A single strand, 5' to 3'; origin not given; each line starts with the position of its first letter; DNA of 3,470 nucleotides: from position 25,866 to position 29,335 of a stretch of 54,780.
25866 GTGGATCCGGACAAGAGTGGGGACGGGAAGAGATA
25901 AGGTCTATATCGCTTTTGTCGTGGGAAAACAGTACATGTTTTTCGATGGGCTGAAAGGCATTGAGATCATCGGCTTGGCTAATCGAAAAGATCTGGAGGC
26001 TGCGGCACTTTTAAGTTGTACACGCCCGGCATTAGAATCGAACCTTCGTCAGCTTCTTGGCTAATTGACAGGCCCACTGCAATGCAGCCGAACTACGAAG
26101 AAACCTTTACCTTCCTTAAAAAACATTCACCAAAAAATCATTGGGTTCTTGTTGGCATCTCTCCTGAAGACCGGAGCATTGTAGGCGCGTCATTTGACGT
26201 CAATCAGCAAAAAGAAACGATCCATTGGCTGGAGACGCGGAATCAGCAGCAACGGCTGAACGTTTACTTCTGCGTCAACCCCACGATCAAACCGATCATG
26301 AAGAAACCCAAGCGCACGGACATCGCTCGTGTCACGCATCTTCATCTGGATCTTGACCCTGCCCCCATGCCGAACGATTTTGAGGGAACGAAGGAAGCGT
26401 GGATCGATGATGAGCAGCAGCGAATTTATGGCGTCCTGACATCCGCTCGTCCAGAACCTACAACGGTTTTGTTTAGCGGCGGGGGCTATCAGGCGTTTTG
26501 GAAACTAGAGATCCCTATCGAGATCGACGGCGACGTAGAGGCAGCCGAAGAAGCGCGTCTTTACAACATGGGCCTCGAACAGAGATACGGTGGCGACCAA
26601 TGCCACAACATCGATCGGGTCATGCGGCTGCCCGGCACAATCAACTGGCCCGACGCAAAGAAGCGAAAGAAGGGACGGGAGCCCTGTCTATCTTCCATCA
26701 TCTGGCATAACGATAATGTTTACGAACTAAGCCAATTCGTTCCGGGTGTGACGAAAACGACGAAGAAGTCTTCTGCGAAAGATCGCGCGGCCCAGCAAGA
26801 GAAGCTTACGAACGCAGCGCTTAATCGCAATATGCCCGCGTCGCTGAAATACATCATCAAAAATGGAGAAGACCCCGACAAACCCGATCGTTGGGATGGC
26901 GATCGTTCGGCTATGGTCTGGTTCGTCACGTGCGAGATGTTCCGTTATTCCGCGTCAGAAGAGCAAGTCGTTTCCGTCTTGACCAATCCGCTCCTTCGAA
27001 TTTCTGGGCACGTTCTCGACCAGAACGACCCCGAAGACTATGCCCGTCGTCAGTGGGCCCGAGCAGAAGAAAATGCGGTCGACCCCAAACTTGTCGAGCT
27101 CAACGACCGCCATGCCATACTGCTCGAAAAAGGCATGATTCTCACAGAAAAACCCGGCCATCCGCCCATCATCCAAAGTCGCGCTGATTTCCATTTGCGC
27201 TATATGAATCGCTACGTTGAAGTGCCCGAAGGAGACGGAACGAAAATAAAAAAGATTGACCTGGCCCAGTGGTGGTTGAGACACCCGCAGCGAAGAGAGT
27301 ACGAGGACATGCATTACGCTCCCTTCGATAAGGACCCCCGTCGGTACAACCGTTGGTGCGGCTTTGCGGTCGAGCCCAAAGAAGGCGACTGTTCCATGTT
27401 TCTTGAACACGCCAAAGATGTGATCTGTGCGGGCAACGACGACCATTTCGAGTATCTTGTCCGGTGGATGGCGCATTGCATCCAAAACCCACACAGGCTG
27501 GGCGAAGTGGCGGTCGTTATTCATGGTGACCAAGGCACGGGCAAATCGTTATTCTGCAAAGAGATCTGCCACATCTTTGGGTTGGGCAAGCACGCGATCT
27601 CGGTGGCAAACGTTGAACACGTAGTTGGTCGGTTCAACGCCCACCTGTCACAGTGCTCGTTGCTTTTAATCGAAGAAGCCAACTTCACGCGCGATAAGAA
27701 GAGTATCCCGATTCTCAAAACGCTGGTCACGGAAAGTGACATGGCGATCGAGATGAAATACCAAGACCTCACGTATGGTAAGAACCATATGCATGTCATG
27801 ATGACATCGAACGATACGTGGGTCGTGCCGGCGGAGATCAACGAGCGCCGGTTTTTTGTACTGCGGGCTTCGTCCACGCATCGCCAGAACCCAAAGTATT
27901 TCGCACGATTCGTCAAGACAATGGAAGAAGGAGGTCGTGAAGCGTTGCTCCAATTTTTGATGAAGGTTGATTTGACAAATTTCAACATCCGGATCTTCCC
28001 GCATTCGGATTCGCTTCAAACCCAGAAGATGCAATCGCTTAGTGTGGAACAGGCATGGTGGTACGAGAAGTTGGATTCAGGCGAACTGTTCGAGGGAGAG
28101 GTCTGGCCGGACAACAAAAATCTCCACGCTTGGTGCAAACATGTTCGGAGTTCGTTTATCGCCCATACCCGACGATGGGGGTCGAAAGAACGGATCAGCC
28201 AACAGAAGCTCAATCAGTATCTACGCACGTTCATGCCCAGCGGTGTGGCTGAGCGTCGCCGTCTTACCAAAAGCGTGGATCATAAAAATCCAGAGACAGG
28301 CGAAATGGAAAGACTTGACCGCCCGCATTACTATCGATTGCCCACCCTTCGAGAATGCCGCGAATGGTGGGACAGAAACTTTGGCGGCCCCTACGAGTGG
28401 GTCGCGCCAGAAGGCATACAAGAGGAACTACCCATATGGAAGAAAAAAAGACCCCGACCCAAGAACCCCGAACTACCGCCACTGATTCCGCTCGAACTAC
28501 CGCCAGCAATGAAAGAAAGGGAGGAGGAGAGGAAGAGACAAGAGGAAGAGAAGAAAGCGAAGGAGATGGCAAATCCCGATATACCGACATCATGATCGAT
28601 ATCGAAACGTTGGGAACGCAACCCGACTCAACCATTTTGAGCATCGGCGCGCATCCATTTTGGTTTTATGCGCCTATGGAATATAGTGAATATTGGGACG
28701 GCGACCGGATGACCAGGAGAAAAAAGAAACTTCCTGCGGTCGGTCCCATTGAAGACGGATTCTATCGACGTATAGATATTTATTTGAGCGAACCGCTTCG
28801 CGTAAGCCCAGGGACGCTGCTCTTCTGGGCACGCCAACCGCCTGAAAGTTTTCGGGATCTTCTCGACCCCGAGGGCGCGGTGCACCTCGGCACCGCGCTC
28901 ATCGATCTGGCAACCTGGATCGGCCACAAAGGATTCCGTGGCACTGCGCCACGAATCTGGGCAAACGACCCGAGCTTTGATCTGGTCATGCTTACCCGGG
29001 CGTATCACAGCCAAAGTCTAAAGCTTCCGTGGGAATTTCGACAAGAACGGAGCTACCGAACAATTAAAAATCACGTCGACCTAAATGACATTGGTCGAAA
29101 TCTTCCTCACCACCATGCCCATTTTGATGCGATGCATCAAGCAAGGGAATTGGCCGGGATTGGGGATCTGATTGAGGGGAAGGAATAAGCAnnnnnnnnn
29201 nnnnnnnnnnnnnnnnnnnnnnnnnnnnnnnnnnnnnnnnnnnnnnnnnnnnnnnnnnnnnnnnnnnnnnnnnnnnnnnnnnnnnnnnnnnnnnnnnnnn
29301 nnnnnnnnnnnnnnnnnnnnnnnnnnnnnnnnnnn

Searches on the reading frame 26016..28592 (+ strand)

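Call 84: search_protein_families(library=pfam, proteins=[window:26016-28592:+], max_evalue=0.0001)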
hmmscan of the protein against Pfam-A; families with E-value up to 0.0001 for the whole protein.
window:26016-28592:+ (859 aa): 3 families
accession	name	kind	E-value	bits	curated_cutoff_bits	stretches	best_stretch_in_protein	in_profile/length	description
PF19263.5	DUF5906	-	2e-20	73.9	27.6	1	502-612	1-114/114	Family of unknown function (DUF5906)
PF05272.17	VapE-like_dom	-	1e-06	28.8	25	1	497-621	51-170/217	Virulence-associated protein E-like domain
PF16793.10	RepB_primase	-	8.9e-05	22.9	24.3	0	130-223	68-157/186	RepB DNA-primase N-terminal domain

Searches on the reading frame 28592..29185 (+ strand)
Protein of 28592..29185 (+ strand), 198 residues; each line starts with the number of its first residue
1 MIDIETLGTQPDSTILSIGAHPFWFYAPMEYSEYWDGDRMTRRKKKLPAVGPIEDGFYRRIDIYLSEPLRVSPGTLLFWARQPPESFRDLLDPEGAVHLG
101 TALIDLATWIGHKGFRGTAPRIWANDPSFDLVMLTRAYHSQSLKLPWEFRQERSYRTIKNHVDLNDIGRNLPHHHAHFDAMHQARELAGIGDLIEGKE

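Call 84: search_protein_families(library=pfam, proteins=[window:28592-29185:+], max_evalue=0.0001)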
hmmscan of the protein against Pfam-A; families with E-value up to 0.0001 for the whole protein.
window:28592-29185:+ (198 aa): 1 family
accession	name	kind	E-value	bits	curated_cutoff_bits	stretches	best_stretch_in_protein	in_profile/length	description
PF16473.11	Rv2179c-like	-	9.6e-29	100.8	27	1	1-188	4-174/177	3'-5' exoribonuclease Rv2179c-like domain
